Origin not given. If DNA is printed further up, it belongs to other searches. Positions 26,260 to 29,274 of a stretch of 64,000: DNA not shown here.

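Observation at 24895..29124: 1,400-aa YfhO-Wzx fusion, translationally coupled to a Dpm1-like GT2, carrying three different repeat-family insertions in frame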

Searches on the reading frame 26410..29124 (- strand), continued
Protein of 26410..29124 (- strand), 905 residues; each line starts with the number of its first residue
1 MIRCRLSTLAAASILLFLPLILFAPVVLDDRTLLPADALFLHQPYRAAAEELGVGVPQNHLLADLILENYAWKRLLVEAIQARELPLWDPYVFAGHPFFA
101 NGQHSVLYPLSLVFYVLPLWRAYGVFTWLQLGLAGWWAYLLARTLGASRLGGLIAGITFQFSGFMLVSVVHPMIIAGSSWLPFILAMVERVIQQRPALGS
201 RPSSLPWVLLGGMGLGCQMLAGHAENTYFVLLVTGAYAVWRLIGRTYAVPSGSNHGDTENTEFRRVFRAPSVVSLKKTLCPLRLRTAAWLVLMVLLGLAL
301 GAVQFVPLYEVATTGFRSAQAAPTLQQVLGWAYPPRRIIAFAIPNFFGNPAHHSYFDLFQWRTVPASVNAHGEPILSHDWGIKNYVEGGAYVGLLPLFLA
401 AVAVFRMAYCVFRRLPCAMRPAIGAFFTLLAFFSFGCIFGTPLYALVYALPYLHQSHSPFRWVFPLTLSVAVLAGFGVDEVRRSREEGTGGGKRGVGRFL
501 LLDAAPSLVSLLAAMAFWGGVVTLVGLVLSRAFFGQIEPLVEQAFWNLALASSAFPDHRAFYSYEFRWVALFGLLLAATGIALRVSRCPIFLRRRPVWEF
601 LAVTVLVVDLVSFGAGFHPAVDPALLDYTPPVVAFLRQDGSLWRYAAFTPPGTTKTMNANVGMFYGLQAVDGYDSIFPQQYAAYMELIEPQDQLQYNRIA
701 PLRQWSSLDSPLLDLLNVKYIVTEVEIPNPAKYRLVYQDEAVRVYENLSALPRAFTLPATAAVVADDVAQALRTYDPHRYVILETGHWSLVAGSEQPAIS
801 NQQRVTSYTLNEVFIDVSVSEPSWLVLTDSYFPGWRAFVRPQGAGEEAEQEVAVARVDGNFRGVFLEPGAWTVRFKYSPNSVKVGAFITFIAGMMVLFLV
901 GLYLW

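Call 44: find_homologous_proteins(query=A3, max_evalue=1e-10)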
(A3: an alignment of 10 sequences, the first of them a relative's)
Query A3 (10 sequences) (828 aa, profile of the alignment): 903 proteins with E <= 1e-10 among 8000 candidates; the best 120 are listed.
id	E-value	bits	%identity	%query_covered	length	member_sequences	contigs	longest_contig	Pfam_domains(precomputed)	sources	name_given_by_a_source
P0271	7.0e-287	972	31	95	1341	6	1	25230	PF01943.23,PF09586.17,PF01554.24,PF13440.12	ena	-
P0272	6.5e-284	962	29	95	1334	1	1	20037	PF01943.23,PF09586.17,PF01554.24,PF13440.12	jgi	-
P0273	7.8e-283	959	27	94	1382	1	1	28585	PF01943.23,PF09586.17,PF13440.12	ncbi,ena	-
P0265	4.8e-282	956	100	100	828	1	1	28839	PF09586.17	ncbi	-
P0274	5.6e-282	956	31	95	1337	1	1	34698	PF01943.23,PF09586.17,PF01554.24,PF13440.12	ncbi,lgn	-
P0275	1.4e-281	955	30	95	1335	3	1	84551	PF01943.23,PF09586.17,PF01554.24,PF13440.12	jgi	-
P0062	3.1e-281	953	29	92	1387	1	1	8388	PF01943.23,PF13440.12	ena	-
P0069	5.6e-281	953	28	93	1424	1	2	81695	PF01943.23,PF09586.17,PF13440.12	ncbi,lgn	ncbi:MAG: oligosaccharide flippase family protein [Anaerolineae bacterium]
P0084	6.4e-279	946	30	94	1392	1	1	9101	PF01943.23,PF09586.17,PF13440.12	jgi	jgi:O-antigen/teichoic acid export membrane protein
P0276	7.8e-279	946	27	97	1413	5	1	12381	PF01943.23,PF09586.17,PF13440.12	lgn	-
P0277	3.7e-278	943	28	93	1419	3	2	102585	PF01943.23,PF09586.17,PF13440.12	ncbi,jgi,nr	ncbi:MAG TPA: oligosaccharide flippase family protein [Anaerolineae bacterium]|nr:oligosaccharide fl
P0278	4.7e-278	943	29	93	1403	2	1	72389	PF01943.23,PF09586.17,PF13440.12,PF03023.20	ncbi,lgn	-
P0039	4.7e-278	943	29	94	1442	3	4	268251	PF01943.23,PF01554.24,PF13440.12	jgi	-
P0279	7.9e-278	942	31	95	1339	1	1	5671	PF01943.23,PF09586.17,PF01554.24,PF13440.12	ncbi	ncbi:MAG: oligosaccharide flippase family protein [Anaerolineae bacterium]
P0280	2.1e-277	941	29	92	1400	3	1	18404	PF01943.23,PF09586.17,PF13440.12,PF03023.20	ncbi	-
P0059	3.5e-277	940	29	94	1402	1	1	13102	PF01943.23,PF09586.17,PF13440.12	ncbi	-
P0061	4.6e-277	940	29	94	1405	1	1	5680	PF01943.23,PF09586.17,PF13440.12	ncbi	-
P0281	4.5e-276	936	29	92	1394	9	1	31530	PF01943.23,PF09586.17,PF13440.12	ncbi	-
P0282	2.5e-274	931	27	93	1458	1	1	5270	PF01943.23,PF09586.17,PF13440.12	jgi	jgi:O-antigen/teichoic acid export membrane protein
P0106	6.9e-274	929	28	94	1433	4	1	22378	PF01943.23,PF09586.17,PF01554.24,PF13440.12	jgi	jgi:O-antigen/teichoic acid export membrane protein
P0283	1.5e-273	928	31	96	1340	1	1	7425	PF01943.23,PF09586.17,PF01554.24,PF13440.12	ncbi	-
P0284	3.4e-273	927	26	65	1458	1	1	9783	PF01943.23,PF09586.17,PF01554.24,PF13440.12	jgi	jgi:O-antigen/teichoic acid export membrane protein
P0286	5.0e-272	923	30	93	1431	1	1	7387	PF01943.23,PF09586.17,PF01554.24,PF13440.12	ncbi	-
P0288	2.0e-270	918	35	49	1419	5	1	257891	PF01943.23,PF09586.17,PF13440.12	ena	-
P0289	1.2e-269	915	31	96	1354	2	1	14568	PF01943.23,PF09586.17,PF01554.24,PF13440.12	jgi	-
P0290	4.9e-267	906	30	93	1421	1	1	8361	PF01943.23,PF09586.17,PF13440.12,PF03023.20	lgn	-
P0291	1.4e-264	898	35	46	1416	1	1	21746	PF01943.23,PF09586.17,PF13440.12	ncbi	-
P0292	1.7e-264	898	32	97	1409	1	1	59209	PF01943.23,PF09586.17,PF13440.12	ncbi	-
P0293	4.3e-264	897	27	94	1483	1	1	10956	PF01943.23,PF09586.17,PF13440.12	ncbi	-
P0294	8.2e-264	896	32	49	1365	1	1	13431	PF01943.23,PF09586.17,PF13440.12,PF03023.20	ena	-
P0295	1.2e-263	895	29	93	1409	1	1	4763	PF01943.23,PF09586.17,PF13440.12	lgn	-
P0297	1.6e-263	895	30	98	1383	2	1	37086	PF01943.23,PF09586.17,PF01554.24,PF13440.12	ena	-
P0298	2.4e-263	894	29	94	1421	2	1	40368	PF01943.23,PF09586.17,PF13440.12,PF03023.20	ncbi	ncbi:MAG: oligosaccharide flippase family protein [Anaerolineae bacterium]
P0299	2.4e-263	894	28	93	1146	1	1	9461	PF01943.23,PF09586.17,PF13440.12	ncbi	ncbi:MAG: oligosaccharide flippase family protein, partial [Anaerolineae bacterium]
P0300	5.4e-262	890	29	97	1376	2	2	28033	PF01943.23,PF09586.17,PF01554.24,PF13440.12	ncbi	-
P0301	1.9e-260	885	34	35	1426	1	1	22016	PF01943.23,PF09586.17,PF13440.12,PF03023.20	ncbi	-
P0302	1.8e-258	878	30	96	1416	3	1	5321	PF01943.23,PF09586.17,PF13440.12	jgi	jgi:O-antigen/teichoic acid export membrane protein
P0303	2.5e-258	878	79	100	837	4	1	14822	PF09586.17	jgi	jgi:hypothetical protein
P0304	2.7e-258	878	28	94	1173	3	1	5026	PF01943.23,PF09586.17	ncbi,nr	ncbi:MAG: oligosaccharide flippase family protein, partial [Anaerolineae bacterium]|nr:oligosacchari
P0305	1.8e-257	875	80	100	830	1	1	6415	PF09586.17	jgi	jgi:hypothetical protein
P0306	2.3e-255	868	28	95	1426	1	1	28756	PF01943.23,PF09586.17,PF13440.12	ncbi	-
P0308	2.8e-254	864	26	92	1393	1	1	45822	PF01943.23,PF09586.17,PF01554.24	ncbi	-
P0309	4.9e-254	863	80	100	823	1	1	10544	PF09586.17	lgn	-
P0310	1.7e-250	852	81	100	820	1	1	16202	PF09586.17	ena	-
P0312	1.5e-240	819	68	98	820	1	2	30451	PF09586.17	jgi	jgi:hypothetical protein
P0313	1.1e-229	783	29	93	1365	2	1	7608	PF01943.23,PF09586.17,PF13440.12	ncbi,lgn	-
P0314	3.3e-228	778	26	94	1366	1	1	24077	PF01943.23,PF09586.17,PF13440.12,PF03023.20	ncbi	-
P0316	1.8e-218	746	27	93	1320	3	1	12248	PF01943.23,PF09586.17,PF13440.12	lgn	-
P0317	1.0e-216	740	31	93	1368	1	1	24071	PF01943.23,PF09586.17,PF13440.12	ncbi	-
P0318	2.1e-214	732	27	88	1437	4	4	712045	PF01943.23,PF13440.12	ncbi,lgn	-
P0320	5.4e-210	718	33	47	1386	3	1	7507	PF01943.23,PF09586.17,PF13440.12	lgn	-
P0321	6.3e-210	718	30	100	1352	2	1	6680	PF01943.23,PF09586.17,PF13440.12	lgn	-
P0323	1.5e-183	630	33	79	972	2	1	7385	PF09586.17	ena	-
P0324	1.8e-182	627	28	65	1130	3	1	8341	PF01943.23,PF09586.17,PF13440.12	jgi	jgi:O-antigen/teichoic acid export membrane protein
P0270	2.9e-182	626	34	78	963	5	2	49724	PF09586.17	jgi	-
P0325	8.5e-174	598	35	96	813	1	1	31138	PF09586.17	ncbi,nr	ncbi:MAG: YfhO family protein [Armatimonadetes bacterium]|nr:YfhO family protein [Armatimonadota bac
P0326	4.7e-172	592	37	95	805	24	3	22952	PF09586.17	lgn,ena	-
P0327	1.9e-171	590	40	93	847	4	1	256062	PF09586.17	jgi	-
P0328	2.9e-170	586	38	96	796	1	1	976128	PF09586.17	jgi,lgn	jgi:hypothetical protein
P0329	1.4e-169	584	39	94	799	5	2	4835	PF09586.17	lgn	-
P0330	2.3e-169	583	35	92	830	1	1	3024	PF09586.17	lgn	-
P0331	3.4e-169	583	37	94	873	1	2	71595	PF09586.17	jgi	jgi:hypothetical protein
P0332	6.4e-169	582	36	98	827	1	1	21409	PF09586.17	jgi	jgi:hypothetical protein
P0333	6.7e-168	579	38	94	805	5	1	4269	PF09586.17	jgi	-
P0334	1.0e-166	575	36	95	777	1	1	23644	PF09586.17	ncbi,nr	ncbi:MAG: YfhO family protein [Armatimonadetes bacterium]|nr:YfhO family protein [Armatimonadota bac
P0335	2.4e-166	573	36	98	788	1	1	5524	PF09586.17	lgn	-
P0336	2.5e-166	573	38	95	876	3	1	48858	PF09586.17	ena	-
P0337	8.3e-166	572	45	49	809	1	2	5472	PF09586.17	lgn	-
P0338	1.0e-165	571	39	96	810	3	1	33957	PF09586.17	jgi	-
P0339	1.9e-165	570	38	94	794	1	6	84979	PF09586.17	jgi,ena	jgi:hypothetical protein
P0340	2.2e-165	570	37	92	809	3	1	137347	PF09586.17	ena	-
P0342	2.9e-165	570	40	97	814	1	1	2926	PF09586.17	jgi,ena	-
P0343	3.4e-165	570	39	92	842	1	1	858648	PF09586.17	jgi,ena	-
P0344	4.1e-165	569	41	93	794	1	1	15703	PF09586.17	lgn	-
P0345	4.6e-165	569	37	94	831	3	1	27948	PF09586.17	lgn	-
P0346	9.2e-165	568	33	31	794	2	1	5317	PF09586.17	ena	-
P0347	1.3e-164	568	47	46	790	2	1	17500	PF09586.17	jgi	-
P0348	1.4e-164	568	31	94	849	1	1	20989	PF09586.17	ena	-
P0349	1.6e-164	567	37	94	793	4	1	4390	PF09586.17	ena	-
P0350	1.7e-164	567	31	93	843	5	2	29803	PF09586.17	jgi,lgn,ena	-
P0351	2.1e-164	567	39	95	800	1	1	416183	PF09586.17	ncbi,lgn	-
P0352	2.0e-163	564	40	97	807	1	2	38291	PF09586.17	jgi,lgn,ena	-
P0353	3.0e-163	563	37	94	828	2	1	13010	PF09586.17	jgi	-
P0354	3.4e-163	563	35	91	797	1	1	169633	PF09586.17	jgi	-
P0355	5.3e-163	562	46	48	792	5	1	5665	PF09586.17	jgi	-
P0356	7.3e-163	562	42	47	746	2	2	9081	PF09586.17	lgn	-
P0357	2.1e-162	560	32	96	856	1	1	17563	PF09586.17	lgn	-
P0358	3.6e-162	560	38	95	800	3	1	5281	PF09586.17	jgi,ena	-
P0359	2.4e-161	557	39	93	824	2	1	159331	PF09586.17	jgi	jgi:hypothetical protein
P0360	5.9e-161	556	37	96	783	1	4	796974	PF09586.17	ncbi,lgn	-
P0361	7.5e-161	555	36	92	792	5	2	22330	PF09586.17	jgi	-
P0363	1.9e-160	554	39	95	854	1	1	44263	PF09586.17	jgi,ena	-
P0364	2.3e-160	554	39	94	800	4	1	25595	PF09586.17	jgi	-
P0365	3.5e-160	553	30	94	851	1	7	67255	PF09586.17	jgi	jgi:hypothetical protein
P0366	3.9e-160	553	37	95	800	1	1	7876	PF09586.17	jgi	jgi:hypothetical protein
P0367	4.4e-160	553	40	93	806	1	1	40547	PF09586.17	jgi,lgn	jgi:hypothetical protein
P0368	1.4e-159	551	37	99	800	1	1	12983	PF09586.17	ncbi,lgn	-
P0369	3.3e-159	550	37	94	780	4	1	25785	PF09586.17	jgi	jgi:hypothetical protein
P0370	8.9e-159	548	37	95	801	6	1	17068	PF09586.17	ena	-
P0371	9.0e-159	548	39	93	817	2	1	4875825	PF09586.17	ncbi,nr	ncbi:MAG: YfhO family protein [Armatimonadota bacterium]|nr:MAG: YfhO family protein [Armatimonadota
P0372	2.9e-158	547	39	98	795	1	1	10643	PF09586.17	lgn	-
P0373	3.6e-158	546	39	96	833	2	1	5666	PF09586.17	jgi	-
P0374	4.7e-158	546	39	95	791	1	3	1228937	PF09586.17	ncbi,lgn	-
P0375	6.9e-158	545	31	93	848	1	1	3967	PF09586.17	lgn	-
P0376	8.8e-158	545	46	48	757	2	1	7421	PF09586.17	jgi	-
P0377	1.9e-157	544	35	94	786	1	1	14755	PF09586.17,PF24677.2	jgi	jgi:hypothetical protein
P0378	4.2e-157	543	32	97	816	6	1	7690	PF09586.17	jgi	-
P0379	6.4e-157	542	38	96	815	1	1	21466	PF09586.17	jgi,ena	-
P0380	6.6e-157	542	38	98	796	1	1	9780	PF09586.17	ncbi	-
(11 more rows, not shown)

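Call 46: find_encoding_contigs(protein=P0371, flank=7000, max_places=1)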
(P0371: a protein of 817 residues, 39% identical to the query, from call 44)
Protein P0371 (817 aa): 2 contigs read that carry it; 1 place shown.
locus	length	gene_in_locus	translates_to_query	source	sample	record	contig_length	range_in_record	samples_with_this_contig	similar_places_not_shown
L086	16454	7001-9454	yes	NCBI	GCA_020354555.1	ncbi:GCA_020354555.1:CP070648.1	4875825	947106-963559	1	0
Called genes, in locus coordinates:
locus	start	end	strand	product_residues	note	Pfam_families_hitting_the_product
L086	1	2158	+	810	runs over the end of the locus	PF09586:YfhO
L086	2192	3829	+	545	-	PF02366:PMT, PF13231:PMT_2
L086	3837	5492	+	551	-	-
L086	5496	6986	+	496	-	PF13231:PMT_2 (weak)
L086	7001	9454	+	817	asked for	PF09586:YfhO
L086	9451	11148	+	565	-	PF02366:PMT (weak), PF13231:PMT_2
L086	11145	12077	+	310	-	PF00535:Glycos_transf_2, PF13641:Glyco_tranf_2_3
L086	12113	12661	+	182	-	-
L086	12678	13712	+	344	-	PF13439:Glyco_transf_4, PF13579:Glyco_trans_4_4, PF00534:Glycos_transf_1 (weak), PF13692:Glyco_trans_1_4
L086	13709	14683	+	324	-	PF00535:Glycos_transf_2, PF13641:Glyco_tranf_2_3, PF13632:Glyco_trans_2_3 (faint)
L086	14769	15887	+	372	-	PF13439:Glyco_transf_4, PF13579:Glyco_trans_4_4, PF00534:Glycos_transf_1, PF13692:Glyco_trans_1_4, PF13524:Glyco_trans_1_2 (weak)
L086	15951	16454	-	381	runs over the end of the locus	PF13398:Peptidase_M50B (weak), PF02163:Peptidase_M50, PF00571:CBS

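Call 47: find_encoding_contigs(protein=P0265, flank=7000, max_places=1)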
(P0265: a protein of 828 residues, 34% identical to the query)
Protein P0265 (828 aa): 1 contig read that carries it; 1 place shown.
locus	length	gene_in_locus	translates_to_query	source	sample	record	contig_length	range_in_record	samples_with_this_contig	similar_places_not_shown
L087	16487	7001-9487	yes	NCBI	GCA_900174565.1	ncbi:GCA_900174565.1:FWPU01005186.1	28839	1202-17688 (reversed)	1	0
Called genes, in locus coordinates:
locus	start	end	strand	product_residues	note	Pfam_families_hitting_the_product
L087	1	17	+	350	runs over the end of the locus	PF00490:ALAD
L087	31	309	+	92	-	-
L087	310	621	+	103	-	PF02452:PemK_toxin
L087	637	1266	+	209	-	PF14519:Macro_2 (weak), PF01661:Macro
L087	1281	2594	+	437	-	-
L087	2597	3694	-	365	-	PF00890:FAD_binding_2, PF01134:GIDA (faint), PF01266:DAO, PF01946:Thi4 (weak), PF03486:HI0933_like (faint), PF07992:Pyr_redox_2 (weak), PF12831:FAD_oxidored (faint), PF13450:NAD_binding_8 (weak), +1 more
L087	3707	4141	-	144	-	PF13828:DUF4190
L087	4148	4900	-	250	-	PF13828:DUF4190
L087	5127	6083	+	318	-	PF00288:GHMP_kinases_N, PF08544:GHMP_kinases_C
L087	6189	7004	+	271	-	PF00994:MoCF_biosynth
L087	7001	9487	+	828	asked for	PF09586:YfhO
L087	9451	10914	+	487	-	PF00989:PAS, PF08448:PAS_4, PF13426:PAS_9, PF13596:PAS_10 (faint), PF00512:HisKA, PF02518:HATPase_c, PF13581:HATPase_c_2 (weak)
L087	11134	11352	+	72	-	PF00578:AhpC-TSA (weak)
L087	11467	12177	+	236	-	PF00837:T4_deiodinase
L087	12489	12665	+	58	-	PF02599:CsrA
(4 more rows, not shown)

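Call 64: predict_structure(alignment_id=A4)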
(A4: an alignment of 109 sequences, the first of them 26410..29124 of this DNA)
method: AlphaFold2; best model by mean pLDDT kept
length: 905 residues; sequences in the alignment: 109
mean_pLDDT: 93.4   pTM: 0.93
mean pLDDT of the five models: 93.4, 93.1, 92.6, 92.2, 92.1
residues with pLDDT >= 90: 786; 70-90: 75; 50-70: 25; < 50: 19
segments of 3 or more residues with pLDDT < 50: 251-262, 267-271
pLDDT, mean of each block of 10 residues (from residue 1): 89 98 97 98 97 96 95 97 96 97 92 97 98 98 96 98 95 96 98 90 94 98 93 97 75 45 48 58 92 98 96 87 88 92 94 97 98 95 77 98 96 87 95 97 93 85 97 98 90 75 91 97 98 98 94 97 98 98 95 94 98 94 98 98 98 95 98 95 98 94 98 98 98 98 98 98 96 98 84 86 98 98 98 98 98 97 98 98 98 98 94
secondary structure, 60 per line:
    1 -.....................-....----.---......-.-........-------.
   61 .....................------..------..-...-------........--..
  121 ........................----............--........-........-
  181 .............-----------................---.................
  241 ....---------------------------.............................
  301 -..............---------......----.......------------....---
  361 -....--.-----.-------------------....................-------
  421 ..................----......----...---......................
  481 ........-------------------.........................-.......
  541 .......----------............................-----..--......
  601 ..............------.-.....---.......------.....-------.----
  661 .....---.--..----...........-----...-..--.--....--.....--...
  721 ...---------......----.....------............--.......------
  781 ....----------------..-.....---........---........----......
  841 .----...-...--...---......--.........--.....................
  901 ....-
elements in order (helices of 4 or more, strands of 3 or more residues): H2-22 H24-27 H36-41 H45-52 H60-81 H109-116 H119-144 H149-160 H163-170 H172-179 H181-193 H205-220 H224-244 H272-300 H302-314 H325-330 H335-341 E354-357 E362-365 H394-413 H421-438 H443-448 H459-488 H508-532 H534-547 H558-585 H597-614 H623-627 H631-637 E644-648 H661-665 H679-688 H705-708 H711-715 E718-723 E733-738 E743-747 E754-758 E762-765 H768-774 E781-784 E804-808 E812-819 E823-830 E835-841 E850-852 E855-857 E861-866 E869-877 H880-904
